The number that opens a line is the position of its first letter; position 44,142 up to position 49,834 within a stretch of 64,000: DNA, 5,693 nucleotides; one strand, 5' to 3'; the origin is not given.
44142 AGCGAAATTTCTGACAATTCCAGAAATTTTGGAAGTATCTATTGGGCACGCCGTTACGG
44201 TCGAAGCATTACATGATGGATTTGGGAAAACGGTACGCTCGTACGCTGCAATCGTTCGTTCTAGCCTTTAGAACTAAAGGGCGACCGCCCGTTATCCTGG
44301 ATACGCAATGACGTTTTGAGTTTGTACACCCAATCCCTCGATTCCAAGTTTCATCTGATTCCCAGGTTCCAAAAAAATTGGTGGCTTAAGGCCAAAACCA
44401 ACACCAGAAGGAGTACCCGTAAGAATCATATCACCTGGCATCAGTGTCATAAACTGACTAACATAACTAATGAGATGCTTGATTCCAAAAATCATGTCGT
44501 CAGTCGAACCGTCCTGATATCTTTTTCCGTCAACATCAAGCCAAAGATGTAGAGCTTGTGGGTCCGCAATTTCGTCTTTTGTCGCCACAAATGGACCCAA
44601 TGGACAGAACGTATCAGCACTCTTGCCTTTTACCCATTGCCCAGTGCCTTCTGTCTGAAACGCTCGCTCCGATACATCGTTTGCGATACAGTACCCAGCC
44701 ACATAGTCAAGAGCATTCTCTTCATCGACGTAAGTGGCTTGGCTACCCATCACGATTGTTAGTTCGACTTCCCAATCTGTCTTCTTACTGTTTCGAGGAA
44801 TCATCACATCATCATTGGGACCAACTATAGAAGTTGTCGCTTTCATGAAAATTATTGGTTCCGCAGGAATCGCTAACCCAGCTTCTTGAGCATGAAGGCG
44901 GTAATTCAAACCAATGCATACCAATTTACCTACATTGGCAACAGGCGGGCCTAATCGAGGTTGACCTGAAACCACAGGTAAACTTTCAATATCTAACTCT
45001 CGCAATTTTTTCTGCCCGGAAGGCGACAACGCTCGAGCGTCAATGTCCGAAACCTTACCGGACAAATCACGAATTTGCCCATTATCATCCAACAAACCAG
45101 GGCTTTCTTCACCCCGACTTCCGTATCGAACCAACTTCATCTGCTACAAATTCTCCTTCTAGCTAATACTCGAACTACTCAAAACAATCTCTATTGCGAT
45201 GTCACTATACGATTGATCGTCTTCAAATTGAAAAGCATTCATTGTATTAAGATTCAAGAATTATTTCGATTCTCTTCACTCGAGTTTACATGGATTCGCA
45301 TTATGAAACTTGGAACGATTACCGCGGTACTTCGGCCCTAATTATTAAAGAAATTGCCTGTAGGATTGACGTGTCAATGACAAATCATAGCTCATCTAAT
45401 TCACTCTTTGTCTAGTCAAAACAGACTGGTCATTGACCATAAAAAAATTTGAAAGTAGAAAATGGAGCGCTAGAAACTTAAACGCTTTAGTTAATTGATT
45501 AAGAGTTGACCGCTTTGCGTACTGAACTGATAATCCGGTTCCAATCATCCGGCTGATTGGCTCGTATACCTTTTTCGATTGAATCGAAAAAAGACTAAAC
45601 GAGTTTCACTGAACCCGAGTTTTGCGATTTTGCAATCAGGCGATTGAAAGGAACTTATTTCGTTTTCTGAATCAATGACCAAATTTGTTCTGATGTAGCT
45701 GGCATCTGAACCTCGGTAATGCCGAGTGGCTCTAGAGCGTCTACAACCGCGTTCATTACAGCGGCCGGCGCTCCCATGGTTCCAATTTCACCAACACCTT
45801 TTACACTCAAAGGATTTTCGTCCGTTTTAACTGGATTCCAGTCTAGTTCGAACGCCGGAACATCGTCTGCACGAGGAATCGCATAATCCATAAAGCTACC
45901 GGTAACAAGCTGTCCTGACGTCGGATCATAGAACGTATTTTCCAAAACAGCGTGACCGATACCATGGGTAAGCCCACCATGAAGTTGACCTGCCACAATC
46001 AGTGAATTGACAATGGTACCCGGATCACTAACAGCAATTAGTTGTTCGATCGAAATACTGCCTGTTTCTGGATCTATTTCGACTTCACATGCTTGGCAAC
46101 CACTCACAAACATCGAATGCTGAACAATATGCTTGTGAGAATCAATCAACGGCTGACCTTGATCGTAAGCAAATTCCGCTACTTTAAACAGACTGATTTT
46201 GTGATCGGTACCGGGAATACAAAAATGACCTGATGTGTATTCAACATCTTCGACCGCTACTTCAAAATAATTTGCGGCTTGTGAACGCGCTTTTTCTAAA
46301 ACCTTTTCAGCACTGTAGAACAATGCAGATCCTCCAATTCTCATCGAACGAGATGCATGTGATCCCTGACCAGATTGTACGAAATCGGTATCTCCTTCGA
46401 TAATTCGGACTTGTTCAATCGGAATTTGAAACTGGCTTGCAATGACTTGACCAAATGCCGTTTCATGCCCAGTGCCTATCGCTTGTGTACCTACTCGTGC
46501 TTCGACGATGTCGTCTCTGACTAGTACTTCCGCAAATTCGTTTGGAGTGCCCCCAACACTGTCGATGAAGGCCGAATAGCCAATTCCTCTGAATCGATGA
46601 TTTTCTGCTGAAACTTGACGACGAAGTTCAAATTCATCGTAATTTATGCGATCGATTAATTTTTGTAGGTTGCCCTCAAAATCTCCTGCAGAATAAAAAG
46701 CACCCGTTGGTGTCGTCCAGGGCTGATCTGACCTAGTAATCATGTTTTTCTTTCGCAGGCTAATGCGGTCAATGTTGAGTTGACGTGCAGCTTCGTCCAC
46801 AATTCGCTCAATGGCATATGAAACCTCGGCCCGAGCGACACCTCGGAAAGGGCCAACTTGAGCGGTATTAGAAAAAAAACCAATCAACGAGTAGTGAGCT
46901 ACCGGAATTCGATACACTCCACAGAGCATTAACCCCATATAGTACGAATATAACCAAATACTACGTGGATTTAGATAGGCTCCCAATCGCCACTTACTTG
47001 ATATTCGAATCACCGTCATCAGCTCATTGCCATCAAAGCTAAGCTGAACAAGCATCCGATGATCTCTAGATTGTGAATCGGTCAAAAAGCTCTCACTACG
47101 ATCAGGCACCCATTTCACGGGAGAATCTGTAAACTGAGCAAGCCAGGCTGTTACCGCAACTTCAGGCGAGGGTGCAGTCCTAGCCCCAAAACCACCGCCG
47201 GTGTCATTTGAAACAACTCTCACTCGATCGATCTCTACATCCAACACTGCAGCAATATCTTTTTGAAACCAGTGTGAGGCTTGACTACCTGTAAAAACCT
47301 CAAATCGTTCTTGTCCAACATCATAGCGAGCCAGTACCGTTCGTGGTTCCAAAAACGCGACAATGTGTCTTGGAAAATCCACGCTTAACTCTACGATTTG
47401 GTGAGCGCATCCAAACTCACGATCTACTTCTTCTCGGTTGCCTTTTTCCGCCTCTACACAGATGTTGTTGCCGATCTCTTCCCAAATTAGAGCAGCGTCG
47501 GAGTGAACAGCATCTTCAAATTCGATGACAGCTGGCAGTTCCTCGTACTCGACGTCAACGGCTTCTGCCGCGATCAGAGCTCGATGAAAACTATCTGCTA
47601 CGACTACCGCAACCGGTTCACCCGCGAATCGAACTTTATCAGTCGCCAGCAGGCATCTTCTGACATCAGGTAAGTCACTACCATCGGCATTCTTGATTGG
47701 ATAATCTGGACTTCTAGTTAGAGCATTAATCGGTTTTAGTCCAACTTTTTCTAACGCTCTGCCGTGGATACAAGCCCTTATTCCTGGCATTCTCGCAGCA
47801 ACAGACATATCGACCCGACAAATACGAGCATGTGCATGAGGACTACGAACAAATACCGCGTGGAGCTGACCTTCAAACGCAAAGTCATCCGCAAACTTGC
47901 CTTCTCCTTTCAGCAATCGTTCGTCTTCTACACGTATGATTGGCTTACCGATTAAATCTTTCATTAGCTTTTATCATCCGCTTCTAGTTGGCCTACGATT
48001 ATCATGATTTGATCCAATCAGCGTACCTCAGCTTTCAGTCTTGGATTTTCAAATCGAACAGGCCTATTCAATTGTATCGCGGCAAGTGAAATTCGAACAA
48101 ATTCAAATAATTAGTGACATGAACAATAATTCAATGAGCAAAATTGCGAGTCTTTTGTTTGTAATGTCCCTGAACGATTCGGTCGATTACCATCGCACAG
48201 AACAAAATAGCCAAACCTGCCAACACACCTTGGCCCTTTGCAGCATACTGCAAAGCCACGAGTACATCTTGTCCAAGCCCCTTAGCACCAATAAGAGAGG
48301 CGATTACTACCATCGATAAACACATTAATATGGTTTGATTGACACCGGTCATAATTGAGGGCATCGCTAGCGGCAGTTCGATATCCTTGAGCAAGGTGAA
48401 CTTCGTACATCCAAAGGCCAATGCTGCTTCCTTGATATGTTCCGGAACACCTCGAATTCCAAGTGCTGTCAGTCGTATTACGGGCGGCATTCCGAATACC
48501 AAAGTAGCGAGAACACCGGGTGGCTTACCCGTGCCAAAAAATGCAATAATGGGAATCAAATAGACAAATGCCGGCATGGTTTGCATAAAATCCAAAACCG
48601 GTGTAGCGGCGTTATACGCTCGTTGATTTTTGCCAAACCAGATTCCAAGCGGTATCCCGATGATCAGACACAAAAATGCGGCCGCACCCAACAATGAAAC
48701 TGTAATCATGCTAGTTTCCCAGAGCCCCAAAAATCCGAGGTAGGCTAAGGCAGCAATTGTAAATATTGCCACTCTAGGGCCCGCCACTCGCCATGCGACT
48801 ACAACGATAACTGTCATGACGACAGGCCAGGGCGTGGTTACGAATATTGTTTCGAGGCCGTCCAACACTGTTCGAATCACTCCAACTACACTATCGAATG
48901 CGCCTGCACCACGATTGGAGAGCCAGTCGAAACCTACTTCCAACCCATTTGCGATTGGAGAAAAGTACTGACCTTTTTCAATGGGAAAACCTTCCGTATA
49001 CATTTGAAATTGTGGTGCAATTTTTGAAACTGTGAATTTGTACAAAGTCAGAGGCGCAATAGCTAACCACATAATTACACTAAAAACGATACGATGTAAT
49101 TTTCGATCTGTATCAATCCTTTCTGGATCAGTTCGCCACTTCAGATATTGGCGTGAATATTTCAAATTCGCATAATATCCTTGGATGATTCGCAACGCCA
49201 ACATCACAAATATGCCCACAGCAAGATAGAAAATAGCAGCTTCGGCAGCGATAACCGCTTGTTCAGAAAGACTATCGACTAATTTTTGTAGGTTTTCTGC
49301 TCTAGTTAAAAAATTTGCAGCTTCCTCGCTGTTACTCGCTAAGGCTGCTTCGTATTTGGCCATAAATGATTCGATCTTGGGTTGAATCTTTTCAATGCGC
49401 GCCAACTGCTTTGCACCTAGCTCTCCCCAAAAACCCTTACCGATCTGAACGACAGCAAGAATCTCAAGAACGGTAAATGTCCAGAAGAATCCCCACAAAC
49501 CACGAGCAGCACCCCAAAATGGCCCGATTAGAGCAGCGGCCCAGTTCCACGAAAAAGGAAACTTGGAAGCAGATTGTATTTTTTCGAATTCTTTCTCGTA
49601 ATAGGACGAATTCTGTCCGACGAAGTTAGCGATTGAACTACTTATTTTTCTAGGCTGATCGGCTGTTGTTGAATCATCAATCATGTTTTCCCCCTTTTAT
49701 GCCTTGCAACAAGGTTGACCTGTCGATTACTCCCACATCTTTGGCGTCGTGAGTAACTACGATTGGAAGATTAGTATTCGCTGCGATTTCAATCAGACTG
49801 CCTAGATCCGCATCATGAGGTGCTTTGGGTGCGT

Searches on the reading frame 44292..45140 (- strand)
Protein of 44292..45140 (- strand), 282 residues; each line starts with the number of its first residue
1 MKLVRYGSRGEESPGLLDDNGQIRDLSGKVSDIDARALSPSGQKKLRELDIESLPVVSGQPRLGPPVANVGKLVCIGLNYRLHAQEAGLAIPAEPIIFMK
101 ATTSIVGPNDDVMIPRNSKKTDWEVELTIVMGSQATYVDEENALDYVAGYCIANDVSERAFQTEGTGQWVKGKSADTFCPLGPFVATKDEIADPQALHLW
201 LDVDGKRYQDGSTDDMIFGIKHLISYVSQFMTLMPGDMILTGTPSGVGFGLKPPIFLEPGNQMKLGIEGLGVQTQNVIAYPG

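Call 41: search_protein_families(library=pfam, proteins=[window:44292-45140:-], max_evalue=0.001)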
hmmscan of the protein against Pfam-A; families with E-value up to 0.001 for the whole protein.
window:44292-45140:- (282 aa): 1 family
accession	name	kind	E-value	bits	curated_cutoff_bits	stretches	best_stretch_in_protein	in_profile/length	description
PF01557.24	FAA_hydrolase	-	8.4e-70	235.2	23.9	1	72-277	1-213/214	Fumarylacetoacetate (FAA) hydrolase C-terminal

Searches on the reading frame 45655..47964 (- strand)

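Call 41: search_protein_families(library=pfam, proteins=[window:45655-47964:-], max_evalue=0.001)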
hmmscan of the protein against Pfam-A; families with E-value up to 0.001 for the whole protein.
window:45655-47964:- (769 aa): 3 families
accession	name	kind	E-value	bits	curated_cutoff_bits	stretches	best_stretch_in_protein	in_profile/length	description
PF20256.3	MoCoBD_2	-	2.2e-66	224.7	27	1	436-703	2-283/283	Molybdopterin cofactor-binding domain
PF02738.23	MoCoBD_1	-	3.6e-56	190.4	27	1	163-408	4-244/244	Molybdopterin cofactor-binding domain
PF01315.27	Ald_Xan_dh_C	-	2.6e-22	79.6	31.3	1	20-144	2-110/110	Aldehyde oxidase and xanthine dehydrogenase, a/b hammerhead domain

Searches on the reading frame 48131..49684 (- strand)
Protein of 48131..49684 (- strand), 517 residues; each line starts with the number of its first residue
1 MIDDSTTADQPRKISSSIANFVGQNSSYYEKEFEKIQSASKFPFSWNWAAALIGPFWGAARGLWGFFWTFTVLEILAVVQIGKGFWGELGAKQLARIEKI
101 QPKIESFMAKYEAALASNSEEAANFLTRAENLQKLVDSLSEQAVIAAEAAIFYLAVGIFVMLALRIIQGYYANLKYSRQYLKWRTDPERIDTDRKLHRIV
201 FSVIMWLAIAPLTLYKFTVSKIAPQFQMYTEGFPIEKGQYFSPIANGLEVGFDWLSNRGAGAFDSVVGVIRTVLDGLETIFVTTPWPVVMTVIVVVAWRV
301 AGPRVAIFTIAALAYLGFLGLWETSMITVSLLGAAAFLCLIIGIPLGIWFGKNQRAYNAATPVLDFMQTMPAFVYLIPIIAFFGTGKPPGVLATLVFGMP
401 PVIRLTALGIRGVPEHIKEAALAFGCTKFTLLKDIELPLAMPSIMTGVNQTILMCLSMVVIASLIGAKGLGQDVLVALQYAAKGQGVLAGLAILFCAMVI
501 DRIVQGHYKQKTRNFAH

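Call 41: search_protein_families(library=pfam, proteins=[window:48131-49684:-], max_evalue=0.001)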
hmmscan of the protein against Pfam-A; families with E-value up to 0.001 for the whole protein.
window:48131-49684:- (517 aa): 1 family
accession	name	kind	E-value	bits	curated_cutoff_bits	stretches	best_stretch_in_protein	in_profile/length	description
PF00528.27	BPD_transp_1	-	6.4e-26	91.6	26.4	1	343-501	1-172/184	Binding-protein-dependent transport system inner membrane component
